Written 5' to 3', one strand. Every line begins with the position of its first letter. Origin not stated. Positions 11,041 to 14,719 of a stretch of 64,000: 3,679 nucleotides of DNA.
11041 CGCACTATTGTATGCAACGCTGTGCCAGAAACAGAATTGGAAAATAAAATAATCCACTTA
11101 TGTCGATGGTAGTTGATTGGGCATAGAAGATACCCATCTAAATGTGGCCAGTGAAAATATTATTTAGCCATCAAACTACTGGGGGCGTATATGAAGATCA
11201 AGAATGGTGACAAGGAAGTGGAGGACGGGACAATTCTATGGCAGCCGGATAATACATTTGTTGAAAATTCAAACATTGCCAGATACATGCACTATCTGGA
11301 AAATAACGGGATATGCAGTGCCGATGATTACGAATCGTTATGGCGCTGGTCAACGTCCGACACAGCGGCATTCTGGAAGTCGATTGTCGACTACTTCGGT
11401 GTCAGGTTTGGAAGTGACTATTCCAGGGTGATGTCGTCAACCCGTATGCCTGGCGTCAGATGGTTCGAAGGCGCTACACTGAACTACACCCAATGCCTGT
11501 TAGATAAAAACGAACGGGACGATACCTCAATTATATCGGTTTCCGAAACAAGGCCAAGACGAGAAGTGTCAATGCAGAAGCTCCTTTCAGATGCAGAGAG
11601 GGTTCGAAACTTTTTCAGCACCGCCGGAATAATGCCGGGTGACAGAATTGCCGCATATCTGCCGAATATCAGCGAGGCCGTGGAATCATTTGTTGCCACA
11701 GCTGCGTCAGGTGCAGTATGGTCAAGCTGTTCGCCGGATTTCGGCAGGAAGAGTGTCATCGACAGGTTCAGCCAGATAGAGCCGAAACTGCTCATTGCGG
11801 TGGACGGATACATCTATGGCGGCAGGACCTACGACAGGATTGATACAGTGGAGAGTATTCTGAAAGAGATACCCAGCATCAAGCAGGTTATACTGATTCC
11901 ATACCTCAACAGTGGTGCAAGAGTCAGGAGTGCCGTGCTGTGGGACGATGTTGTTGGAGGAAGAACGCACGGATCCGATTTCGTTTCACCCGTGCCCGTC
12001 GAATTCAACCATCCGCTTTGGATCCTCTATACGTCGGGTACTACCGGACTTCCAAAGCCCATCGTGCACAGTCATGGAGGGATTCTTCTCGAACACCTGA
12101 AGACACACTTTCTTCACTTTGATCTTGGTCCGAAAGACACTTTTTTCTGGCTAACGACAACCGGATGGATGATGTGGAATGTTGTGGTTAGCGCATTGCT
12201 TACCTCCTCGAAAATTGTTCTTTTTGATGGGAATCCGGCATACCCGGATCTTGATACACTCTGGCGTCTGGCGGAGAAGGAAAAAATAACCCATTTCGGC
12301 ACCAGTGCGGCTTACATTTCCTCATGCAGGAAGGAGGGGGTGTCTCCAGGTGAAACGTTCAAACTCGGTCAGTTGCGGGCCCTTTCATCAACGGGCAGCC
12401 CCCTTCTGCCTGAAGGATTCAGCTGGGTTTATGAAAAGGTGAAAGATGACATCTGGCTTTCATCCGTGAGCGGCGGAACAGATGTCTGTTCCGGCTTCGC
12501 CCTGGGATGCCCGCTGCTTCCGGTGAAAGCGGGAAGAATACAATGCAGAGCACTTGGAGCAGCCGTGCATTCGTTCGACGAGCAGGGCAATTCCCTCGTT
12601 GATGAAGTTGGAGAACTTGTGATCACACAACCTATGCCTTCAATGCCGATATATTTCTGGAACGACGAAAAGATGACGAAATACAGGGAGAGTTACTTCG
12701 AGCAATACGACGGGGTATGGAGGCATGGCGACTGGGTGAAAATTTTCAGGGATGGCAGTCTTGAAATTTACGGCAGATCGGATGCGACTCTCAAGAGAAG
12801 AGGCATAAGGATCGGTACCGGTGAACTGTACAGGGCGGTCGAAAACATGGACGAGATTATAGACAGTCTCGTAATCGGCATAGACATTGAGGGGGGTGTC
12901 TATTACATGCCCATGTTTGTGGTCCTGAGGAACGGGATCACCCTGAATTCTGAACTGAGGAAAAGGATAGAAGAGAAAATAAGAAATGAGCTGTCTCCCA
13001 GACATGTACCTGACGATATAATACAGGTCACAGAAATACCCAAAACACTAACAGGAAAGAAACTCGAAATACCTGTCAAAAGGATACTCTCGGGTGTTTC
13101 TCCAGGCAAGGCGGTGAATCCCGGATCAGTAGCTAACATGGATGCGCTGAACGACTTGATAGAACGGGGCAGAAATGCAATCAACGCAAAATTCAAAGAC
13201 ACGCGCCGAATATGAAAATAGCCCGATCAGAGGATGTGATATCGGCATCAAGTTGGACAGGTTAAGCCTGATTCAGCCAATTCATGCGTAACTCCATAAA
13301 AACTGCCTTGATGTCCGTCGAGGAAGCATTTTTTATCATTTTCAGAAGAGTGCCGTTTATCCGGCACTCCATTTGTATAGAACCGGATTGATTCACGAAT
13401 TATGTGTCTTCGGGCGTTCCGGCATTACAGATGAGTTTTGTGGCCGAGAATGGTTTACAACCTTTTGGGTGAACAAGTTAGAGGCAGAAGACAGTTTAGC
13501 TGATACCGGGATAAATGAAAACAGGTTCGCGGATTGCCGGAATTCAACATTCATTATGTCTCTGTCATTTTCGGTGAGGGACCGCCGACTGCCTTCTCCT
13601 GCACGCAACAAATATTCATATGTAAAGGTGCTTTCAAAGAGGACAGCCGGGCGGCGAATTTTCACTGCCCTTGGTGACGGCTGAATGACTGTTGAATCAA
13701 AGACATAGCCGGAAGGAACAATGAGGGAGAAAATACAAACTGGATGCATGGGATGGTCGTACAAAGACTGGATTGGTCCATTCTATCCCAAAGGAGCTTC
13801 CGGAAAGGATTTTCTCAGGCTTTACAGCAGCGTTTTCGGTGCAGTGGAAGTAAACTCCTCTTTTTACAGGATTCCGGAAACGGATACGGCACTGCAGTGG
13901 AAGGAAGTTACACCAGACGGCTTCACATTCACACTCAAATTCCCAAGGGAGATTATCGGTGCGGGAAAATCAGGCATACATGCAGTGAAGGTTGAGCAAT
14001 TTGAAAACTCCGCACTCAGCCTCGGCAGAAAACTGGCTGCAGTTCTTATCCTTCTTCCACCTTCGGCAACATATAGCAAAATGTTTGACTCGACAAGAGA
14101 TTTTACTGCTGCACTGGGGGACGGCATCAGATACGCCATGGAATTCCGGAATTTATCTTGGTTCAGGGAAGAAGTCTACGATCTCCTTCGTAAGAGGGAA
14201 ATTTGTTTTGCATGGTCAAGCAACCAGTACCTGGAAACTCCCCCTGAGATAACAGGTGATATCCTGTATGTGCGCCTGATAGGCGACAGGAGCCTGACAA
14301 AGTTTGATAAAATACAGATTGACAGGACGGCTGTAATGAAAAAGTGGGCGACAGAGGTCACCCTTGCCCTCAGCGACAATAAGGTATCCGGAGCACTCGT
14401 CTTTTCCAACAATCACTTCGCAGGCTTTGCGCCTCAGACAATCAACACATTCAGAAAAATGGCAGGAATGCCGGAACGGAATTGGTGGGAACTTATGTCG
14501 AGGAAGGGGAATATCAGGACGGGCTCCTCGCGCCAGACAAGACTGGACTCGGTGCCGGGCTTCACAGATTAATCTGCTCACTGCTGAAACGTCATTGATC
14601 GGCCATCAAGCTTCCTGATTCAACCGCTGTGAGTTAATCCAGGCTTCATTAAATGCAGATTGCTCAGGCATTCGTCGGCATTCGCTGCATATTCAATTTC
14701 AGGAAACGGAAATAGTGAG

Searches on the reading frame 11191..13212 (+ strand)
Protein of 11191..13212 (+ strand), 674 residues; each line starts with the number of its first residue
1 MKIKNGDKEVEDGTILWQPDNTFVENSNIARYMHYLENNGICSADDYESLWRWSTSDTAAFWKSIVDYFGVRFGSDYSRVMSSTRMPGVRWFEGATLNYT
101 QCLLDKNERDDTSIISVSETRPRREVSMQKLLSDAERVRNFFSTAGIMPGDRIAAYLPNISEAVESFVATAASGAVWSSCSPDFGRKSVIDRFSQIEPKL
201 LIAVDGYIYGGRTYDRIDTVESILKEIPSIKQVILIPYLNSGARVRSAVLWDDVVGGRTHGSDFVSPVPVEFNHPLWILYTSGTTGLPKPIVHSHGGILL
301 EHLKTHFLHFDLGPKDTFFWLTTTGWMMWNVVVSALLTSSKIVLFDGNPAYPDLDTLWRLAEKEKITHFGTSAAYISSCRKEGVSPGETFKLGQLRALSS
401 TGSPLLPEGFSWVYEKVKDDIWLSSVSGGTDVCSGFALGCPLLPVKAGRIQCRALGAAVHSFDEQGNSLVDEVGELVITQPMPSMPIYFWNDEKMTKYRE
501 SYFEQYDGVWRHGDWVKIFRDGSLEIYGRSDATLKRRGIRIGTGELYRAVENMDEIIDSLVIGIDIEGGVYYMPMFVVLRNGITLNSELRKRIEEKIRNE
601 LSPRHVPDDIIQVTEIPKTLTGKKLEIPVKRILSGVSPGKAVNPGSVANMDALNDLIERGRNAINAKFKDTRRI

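Call 29: search_protein_families(library=pfam, proteins=[window:11191-13212:+], max_evalue=0.001)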
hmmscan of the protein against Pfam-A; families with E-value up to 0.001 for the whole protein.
window:11191-13212:+ (674 aa): 3 families
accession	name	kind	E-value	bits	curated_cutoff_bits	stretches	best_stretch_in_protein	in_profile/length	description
PF00501.34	AMP-binding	-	1.6e-40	139.6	29.9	1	110-482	10-378/384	AMP-binding enzyme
PF16177.11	ACAS_N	-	7.6e-12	45.3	27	1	47-100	1-52/55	Acetyl-coenzyme A synthetase N-terminus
PF13193.12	AMP-binding_C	-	2e-07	32.3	24.5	1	552-623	8-76/76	AMP-binding enzyme C-terminal domain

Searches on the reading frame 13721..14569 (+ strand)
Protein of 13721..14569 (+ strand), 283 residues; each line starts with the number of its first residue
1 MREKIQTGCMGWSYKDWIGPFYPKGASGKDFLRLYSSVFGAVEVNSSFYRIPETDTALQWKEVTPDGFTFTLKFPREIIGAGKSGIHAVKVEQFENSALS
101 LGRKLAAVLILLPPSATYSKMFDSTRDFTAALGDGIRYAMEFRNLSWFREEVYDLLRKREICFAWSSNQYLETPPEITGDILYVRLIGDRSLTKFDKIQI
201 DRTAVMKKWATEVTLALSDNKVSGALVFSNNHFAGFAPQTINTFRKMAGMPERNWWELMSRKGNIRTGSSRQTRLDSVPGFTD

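Call 3: search_protein_families(library=pfam, proteins=[window:13721-14569:+], max_evalue=0.1)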
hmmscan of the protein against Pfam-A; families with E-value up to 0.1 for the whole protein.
window:13721-14569:+ (283 aa): 1 family
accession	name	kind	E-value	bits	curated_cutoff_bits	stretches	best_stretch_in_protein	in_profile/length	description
PF01904.24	DUF72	-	1.3e-44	153.3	25.3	1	22-247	1-217/217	Protein of unknown function DUF72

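Call 30: search_protein_families(library=padloc, proteins=[window:13721-14569:+], max_evalue=0.00001)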
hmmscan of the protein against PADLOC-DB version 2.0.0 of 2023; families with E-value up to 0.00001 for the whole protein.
window:13721-14569:+ (283 aa): 0 families
